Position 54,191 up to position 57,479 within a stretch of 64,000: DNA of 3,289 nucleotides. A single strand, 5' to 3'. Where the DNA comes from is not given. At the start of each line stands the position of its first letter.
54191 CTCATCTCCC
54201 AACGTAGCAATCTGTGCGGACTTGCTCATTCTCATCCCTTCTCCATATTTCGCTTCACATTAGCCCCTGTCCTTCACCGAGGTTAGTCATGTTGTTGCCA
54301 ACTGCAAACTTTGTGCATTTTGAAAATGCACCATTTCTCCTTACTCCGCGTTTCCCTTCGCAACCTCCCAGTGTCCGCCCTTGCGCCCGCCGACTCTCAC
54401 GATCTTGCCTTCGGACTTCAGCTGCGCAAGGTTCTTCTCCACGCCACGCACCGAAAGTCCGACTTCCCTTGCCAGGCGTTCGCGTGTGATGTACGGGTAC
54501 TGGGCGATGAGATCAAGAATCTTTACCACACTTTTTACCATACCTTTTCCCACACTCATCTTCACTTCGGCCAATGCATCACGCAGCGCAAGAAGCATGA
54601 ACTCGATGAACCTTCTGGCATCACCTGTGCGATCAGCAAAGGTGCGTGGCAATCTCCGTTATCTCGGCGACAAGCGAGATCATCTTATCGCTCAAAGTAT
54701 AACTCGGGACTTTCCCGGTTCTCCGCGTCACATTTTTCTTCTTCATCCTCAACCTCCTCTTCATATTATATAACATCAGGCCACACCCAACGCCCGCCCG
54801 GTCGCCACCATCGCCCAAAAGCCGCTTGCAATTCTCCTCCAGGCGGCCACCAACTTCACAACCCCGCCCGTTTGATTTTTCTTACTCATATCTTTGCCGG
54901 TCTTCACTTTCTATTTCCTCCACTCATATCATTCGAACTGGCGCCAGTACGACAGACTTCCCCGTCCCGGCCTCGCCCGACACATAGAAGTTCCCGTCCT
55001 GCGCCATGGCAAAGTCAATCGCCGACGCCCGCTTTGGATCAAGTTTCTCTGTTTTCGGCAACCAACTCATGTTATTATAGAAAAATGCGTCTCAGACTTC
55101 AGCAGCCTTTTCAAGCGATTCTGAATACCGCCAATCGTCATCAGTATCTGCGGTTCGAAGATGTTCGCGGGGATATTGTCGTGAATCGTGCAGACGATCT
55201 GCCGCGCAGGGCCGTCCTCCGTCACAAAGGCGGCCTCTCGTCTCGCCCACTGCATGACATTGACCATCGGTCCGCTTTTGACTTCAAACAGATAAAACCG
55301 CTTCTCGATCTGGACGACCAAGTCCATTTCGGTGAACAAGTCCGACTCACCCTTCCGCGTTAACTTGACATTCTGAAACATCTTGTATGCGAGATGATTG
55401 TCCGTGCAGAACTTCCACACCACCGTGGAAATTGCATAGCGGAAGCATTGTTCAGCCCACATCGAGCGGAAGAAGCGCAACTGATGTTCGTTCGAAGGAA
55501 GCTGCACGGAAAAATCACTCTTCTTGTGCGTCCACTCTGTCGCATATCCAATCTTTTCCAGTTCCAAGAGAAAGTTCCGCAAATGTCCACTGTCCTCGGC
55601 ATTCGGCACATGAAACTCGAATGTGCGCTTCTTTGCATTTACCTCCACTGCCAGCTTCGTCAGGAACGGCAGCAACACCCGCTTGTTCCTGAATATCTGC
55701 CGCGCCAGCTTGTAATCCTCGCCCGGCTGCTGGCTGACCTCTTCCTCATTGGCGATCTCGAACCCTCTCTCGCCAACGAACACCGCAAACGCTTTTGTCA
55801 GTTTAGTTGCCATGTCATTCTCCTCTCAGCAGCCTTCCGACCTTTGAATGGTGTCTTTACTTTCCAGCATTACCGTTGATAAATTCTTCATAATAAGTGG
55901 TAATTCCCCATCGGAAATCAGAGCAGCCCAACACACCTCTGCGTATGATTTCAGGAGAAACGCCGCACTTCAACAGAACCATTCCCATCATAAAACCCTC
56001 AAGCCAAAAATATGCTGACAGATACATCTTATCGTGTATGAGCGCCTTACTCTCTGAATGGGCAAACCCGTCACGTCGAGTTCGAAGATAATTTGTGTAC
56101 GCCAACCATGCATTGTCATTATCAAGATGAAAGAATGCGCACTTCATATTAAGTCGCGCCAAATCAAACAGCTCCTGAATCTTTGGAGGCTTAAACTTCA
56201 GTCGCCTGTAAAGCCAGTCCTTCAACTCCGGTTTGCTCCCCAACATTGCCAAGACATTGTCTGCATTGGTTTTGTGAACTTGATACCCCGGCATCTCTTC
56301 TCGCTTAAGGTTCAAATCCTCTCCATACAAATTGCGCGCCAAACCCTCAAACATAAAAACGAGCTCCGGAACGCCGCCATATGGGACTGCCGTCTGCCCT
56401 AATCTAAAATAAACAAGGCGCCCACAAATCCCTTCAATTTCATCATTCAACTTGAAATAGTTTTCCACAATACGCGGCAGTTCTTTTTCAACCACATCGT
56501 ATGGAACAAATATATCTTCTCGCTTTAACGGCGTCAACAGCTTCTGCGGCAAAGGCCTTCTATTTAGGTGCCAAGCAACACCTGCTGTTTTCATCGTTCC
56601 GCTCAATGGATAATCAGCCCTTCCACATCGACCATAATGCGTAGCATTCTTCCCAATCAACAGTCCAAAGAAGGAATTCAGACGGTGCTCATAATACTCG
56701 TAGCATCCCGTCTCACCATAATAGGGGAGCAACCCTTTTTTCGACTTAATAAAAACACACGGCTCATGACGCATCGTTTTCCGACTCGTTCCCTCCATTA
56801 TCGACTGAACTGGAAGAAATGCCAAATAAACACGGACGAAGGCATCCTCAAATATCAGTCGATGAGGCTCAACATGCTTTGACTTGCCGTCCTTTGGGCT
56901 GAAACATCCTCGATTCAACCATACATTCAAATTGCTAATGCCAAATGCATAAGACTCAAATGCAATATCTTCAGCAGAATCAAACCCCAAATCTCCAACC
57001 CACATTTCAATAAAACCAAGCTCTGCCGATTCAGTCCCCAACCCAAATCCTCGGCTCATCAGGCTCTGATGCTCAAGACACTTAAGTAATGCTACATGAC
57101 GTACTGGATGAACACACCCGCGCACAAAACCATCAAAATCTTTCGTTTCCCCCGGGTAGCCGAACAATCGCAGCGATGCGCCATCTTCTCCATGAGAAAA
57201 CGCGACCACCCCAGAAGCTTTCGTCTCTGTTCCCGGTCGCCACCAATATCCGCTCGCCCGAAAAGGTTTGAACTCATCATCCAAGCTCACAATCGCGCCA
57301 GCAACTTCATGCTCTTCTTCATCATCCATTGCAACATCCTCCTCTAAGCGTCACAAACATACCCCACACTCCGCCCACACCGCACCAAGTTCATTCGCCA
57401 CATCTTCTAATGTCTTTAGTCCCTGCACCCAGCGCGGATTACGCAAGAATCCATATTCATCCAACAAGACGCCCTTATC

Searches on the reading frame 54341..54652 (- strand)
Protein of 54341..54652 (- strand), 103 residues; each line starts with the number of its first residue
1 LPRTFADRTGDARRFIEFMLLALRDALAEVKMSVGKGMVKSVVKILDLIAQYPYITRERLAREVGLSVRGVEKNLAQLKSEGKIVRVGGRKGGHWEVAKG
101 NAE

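Call 3: search_protein_families(library=pfam, proteins=[window:54341-54652:-], max_evalue=0.1)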
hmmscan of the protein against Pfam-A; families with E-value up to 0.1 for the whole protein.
window:54341-54652:- (103 aa): 9 families
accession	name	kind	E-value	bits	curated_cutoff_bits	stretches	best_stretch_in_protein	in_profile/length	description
PF13412.12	HTH_24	-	5e-07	29.6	21.9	1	44-84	7-47/48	Winged helix-turn-helix DNA-binding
PF08279.18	HTH_11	-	2.7e-05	24.4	25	1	45-90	5-52/55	HTH domain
PF02082.26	Rrf2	-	0.0017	19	30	1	43-94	9-63/132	Iron-dependent Transcriptional regulator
PF13545.12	HTH_Crp_2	-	0.0034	17.8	27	1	55-88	23-56/70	Crp-like helix-turn-helix domain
PF04703.18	FaeA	-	0.0097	16.6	20.7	1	47-97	7-60/62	FaeA-like protein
PF13338.12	AbiEi_4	-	0.014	16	25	1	44-88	2-42/49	Transcriptional regulator, AbiEi antitoxin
PF00054.30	Laminin_G_1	-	0.018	15.7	24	1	13-78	16-82/131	Laminin G domain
PF08220.18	HTH_DeoR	-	0.041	14.1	21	1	44-89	4-49/57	DeoR-like helix-turn-helix domain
PF13730.12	HTH_36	-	0.096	13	25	0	56-82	27-53/55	Helix-turn-helix domain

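Call 4: search_protein_families(library=padloc, proteins=[window:54341-54652:-], max_evalue=0.1)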
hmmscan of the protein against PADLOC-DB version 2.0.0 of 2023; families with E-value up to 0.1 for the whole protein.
window:54341-54652:- (103 aa): 9 families
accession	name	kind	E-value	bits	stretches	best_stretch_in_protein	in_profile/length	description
PDLC01850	CARF3--CARF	-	3.9e-05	21.6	1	35-92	140-196/209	-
PDLC03963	SoFic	-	3.9e-05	21.2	1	28-90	279-343/361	-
PDLC01434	CasR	-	0.001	17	1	14-91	115-176/191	"CAS-I,CAS-II,CAS-III,CAS-IV,CAS-V,CAS-VI; associated_signaling"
PDLC01457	WYL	-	0.0015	16.1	1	43-100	7-62/229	"CAS-I,CAS-II,CAS-III,CAS-IV,CAS-V,CAS-VI; associated_signaling"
PDLC01268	CasR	-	0.0045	15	1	15-91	112-173/179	"CAS-I,CAS-II,CAS-III,CAS-IV,CAS-V,CAS-VI; associated_signaling"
PDLC01879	CARF3--CARF_TM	-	0.0069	14.1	1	41-90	157-203/222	-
PDLC05078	PDC-S72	-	0.013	12.6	1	26-98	302-374/377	-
PDLC01438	Csa3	-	0.018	13.1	1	42-95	150-199/305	"CAS-I,CAS-II,CAS-III,CAS-IV,CAS-V,CAS-VI; associated_signaling"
PDLC03928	PsyrT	-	0.046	10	1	36-96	361-417/689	-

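Call 5: search_protein_families(library=ncbifam, proteins=[window:54341-54652:-], max_evalue=0.1)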
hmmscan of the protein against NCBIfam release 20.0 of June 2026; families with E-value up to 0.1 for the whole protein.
window:54341-54652:- (103 aa): 7 families
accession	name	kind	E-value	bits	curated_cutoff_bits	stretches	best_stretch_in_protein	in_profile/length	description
NF007720.0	PRK10411.1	equivalog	0.0011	18.3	259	1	44-90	8-54/243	L-fucose operon activator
NF053660.1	ORF80_fam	equivalog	0.007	16.2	95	1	44-91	6-53/70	ORF80 family leucine zipper DNA-binding protein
TIGR04176.1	MarR_EPS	equivalog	0.02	15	88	1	42-84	6-48/105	MarR family EPS-associated transcriptional regulator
NF003158.0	PRK04132.1-3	equivalog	0.021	11.9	1750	1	23-92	799-868/1437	replication factor C small subunit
NF007342.0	PRK09834.1-4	equivalog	0.055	12.4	251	1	39-92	14-66/263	DNA-binding transcriptional regulator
NF009710.0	PRK13239.1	equivalog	0.059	12.7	193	1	35-80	17-62/210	alkylmercury lyase MerB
TIGR01884.1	cas_HTH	subfamily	0.066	12.6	60.2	1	43-95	145-196/202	CRISPR-associated CARF protein Csa3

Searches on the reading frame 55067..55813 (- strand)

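Call 3: search_protein_families(library=pfam, proteins=[window:55067-55813:-], max_evalue=0.1)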
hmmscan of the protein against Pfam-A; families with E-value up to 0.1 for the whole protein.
window:55067-55813:- (248 aa): 1 family
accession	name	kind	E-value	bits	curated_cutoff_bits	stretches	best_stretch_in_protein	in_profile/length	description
PF08378.17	NERD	-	0.0034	18.3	22.1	1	142-182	20-60/111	Nuclease-related domain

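Call 4: search_protein_families(library=padloc, proteins=[window:55067-55813:-], max_evalue=0.1)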
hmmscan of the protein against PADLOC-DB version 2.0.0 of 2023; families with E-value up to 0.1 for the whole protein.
window:55067-55813:- (248 aa): 2 families
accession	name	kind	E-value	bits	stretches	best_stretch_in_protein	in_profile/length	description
PDLC01131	PD_DExK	-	7.6e-06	23.8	1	109-180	67-135/205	"PDDEXK_1, same family as the one fused to CARF (PDB; 1XMX)"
PDLC01880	CARF4--CARF_PDDEXK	-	0.00013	19.5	1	17-183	147-296/364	-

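Call 5: search_protein_families(library=ncbifam, proteins=[window:55067-55813:-], max_evalue=0.1)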
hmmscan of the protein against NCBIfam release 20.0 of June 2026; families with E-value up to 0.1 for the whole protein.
window:55067-55813:- (248 aa): 2 families
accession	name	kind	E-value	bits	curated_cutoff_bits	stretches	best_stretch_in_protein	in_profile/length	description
TIGR01145.1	ATP_synt_delta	equivalog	0.021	15.1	57.5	1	18-83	10-74/172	ATP synthase F1 subunit delta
NF004403.0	PRK05758.2-4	equivalog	0.029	14.4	148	1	18-69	15-66/180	F0F1 ATP synthase subunit delta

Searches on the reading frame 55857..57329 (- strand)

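Call 3: search_protein_families(library=pfam, proteins=[window:55857-57329:-], max_evalue=0.1)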
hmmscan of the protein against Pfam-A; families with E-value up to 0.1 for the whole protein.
window:55857-57329:- (490 aa): 1 family
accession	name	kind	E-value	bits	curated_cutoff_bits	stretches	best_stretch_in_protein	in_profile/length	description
PF18862.6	ApeA_NTD1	-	1.1e-09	38.7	25.5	1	26-145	3-121/271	ApeA N-terminal domain 1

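Call 4: search_protein_families(library=padloc, proteins=[window:55857-57329:-], max_evalue=0.1)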
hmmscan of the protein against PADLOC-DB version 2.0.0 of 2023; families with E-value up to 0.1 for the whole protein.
window:55857-57329:- (490 aa): 2 families
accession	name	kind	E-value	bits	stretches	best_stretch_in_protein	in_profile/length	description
PDLC05048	PDC-S58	-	4.6e-10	37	1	23-151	4-131/461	-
PDLC05046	PDC-S58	-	1.1e-06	25.6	1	26-144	8-126/452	-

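Call 5: search_protein_families(library=ncbifam, proteins=[window:55857-57329:-], max_evalue=0.1)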
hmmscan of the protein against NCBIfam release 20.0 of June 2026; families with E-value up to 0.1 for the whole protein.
window:55857-57329:- (490 aa): 0 families
